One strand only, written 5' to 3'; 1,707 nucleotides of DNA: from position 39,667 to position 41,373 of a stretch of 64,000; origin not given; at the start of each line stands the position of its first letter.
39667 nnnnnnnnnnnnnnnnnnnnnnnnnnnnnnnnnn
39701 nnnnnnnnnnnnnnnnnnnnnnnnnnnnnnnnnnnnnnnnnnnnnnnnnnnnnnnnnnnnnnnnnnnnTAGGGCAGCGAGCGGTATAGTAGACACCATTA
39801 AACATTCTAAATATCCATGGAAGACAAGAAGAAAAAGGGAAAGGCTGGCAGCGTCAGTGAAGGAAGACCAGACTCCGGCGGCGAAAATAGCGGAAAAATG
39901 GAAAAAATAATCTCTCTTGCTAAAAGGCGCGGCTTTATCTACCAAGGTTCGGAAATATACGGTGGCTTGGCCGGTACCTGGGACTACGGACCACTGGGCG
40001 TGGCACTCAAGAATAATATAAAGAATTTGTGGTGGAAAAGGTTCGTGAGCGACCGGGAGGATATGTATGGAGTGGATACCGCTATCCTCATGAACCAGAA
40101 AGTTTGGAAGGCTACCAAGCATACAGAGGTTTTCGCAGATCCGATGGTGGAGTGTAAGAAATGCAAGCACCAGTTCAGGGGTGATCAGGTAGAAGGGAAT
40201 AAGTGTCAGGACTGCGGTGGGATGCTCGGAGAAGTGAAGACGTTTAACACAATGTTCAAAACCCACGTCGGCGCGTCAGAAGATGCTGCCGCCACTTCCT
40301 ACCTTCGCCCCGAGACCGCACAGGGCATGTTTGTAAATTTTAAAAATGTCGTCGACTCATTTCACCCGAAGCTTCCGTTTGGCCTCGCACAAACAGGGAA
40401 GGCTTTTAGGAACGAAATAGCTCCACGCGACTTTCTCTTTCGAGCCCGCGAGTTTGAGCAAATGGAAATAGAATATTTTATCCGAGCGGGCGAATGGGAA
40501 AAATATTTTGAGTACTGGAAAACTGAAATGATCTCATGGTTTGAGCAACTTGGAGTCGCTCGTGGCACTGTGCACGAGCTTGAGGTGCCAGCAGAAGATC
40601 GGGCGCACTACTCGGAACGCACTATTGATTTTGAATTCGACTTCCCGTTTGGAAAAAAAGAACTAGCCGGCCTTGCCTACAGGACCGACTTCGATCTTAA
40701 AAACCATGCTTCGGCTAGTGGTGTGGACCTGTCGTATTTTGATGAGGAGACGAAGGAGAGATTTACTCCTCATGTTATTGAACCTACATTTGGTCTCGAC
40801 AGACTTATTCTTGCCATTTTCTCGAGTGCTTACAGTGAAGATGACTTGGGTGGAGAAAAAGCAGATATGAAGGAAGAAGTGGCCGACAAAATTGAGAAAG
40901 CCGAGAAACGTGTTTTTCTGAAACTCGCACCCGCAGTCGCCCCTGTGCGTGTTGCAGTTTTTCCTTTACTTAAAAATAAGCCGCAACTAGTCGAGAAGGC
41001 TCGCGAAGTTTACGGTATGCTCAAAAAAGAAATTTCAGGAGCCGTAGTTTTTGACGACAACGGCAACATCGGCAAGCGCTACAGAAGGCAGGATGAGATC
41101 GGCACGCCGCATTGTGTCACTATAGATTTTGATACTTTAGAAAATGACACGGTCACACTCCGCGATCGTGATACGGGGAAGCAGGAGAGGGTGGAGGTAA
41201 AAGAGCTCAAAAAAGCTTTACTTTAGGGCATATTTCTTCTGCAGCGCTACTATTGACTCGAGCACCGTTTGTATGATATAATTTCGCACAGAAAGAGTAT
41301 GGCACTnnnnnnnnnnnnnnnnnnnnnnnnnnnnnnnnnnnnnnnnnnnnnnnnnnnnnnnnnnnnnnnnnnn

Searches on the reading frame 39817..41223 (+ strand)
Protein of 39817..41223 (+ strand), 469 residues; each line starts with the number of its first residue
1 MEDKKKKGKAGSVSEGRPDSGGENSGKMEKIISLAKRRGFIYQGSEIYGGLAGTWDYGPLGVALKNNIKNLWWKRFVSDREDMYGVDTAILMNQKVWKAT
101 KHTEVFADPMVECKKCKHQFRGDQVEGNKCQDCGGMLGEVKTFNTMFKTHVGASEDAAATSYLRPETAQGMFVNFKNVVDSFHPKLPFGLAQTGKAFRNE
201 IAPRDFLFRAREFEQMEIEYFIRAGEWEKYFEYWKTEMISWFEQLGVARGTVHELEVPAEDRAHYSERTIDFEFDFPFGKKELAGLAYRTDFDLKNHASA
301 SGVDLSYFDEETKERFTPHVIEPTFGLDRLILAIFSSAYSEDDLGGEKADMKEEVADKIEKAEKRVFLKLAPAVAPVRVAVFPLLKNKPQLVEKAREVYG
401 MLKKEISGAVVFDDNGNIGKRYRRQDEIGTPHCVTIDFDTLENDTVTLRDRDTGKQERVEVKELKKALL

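Call 14: search_protein_families(library=pfam, proteins=[window:39817-41223:+], max_evalue=0.01)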
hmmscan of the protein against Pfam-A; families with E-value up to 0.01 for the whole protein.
window:39817-41223:+ (469 aa): 2 families
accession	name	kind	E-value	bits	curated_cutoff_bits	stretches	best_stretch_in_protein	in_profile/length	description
PF03129.25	HGTP_anticodon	-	1.6e-22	79.9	21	1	379-468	2-91/94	Anticodon binding domain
PF00587.30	tRNA-synt_2b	-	2.1e-15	57.7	29.3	1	159-336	9-177/179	tRNA synthetase class II core domain (G, H, P, S and T)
